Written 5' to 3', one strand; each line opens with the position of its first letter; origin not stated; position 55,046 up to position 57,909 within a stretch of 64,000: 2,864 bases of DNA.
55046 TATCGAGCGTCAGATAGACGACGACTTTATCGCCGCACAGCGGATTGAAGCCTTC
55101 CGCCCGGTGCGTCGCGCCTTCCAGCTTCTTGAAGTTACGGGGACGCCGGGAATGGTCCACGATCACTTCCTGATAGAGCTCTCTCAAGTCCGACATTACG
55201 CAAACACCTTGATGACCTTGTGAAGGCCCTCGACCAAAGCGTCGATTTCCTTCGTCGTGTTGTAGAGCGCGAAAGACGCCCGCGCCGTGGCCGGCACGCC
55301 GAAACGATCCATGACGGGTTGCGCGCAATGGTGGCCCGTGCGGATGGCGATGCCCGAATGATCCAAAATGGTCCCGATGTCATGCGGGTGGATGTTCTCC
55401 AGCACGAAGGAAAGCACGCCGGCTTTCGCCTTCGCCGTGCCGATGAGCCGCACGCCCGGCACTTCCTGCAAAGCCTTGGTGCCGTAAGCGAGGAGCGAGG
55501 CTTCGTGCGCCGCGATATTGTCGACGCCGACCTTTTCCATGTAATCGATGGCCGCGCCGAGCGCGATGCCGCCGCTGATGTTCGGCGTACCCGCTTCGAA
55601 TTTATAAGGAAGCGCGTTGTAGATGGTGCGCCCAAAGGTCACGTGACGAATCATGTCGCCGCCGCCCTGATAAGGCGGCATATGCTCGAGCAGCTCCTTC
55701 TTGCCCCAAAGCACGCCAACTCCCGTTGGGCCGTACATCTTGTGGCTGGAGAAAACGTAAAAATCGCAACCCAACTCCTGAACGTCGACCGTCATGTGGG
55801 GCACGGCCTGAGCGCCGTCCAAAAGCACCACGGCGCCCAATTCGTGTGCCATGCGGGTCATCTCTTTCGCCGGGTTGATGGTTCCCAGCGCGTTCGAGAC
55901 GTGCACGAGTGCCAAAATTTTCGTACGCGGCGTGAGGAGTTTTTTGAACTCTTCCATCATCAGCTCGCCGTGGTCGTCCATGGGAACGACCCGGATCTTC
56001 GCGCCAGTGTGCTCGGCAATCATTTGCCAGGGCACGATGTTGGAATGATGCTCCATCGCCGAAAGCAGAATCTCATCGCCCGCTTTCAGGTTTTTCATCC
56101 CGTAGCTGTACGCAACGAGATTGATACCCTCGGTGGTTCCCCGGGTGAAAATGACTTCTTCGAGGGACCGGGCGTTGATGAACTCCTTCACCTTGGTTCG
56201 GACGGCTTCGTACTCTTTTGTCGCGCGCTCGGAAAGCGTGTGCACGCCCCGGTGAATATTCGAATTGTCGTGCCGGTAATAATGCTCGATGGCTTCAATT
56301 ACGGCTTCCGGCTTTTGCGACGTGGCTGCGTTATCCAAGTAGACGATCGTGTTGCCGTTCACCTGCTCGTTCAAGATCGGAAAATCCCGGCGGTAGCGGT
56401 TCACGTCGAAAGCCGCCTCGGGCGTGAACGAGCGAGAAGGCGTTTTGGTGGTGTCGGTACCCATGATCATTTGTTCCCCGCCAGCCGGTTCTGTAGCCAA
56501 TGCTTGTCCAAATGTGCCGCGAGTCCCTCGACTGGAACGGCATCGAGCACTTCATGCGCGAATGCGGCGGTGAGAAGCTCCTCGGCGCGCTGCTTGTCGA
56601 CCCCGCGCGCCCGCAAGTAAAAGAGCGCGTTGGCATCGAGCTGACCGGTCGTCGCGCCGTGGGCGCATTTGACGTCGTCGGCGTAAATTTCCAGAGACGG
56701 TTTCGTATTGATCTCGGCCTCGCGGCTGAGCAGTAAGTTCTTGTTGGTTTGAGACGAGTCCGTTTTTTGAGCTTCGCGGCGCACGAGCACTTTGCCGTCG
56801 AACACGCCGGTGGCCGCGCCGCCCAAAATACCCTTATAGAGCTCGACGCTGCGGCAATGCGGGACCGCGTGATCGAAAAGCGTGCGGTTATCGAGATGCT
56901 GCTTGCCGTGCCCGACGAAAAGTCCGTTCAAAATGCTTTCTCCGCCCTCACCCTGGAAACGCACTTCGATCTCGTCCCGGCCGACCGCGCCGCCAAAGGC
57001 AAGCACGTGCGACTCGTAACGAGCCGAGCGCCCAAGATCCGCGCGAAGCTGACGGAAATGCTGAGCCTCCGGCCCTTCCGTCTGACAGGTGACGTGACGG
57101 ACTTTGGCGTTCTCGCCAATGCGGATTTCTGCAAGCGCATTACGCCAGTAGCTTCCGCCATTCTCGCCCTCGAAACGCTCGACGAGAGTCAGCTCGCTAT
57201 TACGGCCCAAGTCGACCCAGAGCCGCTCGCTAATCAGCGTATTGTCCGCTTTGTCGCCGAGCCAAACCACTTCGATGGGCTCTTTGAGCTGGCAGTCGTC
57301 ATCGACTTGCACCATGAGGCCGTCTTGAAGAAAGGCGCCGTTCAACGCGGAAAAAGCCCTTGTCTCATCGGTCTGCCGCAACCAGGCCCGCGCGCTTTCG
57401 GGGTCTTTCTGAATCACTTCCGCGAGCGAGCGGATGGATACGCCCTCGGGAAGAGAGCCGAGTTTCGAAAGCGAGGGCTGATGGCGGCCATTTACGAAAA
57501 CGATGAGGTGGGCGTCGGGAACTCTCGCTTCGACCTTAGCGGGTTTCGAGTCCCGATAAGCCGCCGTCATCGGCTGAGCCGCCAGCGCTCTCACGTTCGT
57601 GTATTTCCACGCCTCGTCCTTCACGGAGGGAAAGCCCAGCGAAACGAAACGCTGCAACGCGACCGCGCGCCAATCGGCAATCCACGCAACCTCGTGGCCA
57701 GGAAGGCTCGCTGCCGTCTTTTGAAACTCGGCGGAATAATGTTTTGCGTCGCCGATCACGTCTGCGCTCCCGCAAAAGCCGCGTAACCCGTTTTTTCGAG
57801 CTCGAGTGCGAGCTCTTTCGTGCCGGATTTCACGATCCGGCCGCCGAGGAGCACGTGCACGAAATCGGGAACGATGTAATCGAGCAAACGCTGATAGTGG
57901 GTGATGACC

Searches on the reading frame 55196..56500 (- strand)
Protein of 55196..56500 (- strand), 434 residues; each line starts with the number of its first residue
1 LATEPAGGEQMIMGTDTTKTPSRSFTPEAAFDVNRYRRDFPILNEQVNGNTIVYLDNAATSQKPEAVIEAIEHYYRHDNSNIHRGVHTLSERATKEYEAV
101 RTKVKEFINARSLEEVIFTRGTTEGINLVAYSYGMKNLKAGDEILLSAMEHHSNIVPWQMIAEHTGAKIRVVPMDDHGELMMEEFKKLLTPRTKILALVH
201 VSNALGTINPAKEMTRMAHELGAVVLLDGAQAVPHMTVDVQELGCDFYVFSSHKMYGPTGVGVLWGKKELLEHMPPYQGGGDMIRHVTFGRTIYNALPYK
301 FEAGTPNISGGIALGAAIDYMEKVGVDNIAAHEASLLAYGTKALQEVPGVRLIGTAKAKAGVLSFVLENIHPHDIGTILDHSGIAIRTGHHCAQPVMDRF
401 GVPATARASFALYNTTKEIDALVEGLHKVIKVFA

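Call 43: search_protein_families(library=pfam, proteins=[window:55196-56500:-], max_evalue=0.001)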
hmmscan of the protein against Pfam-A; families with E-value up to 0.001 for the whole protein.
window:55196-56500:- (434 aa): 5 families
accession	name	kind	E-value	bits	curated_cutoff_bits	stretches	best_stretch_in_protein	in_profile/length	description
PF00266.25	Aminotran_5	-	1.4e-156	521.6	21.5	1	53-422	1-371/371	Aminotransferase class-V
PF00155.27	Aminotran_1_2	-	4.8e-09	36.3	19.7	1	58-230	15-187/361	Aminotransferase class I and II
PF01041.23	DegT_DnrJ_EryC1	-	9.6e-07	28.8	19.8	1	113-236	39-153/360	DegT/DnrJ/EryC1/StrS aminotransferase family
PF01053.26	Cys_Met_Meta_PP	-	1.1e-06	28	27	1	135-254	85-198/381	Cys/Met metabolism PLP-dependent enzyme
PF01212.27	Beta_elim_lyase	-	1.1e-05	25.3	27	1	115-273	49-218/288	Beta-eliminating lyase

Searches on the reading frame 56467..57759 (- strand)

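Call 43: search_protein_families(library=pfam, proteins=[window:56467-57759:-], max_evalue=0.001)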
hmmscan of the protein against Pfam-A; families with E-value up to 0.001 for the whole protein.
window:56467-57759:- (430 aa): 2 families
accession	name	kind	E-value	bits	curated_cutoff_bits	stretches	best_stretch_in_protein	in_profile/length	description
PF01458.23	SUFBD_core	-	2.2e-80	269.9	27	1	171-400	5-232/232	SUF system FeS cluster assembly, SufBD core domain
PF19295.5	SufBD_N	-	5.4e-22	78.7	23.5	1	6-164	5-172/172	SufBD protein N-terminal region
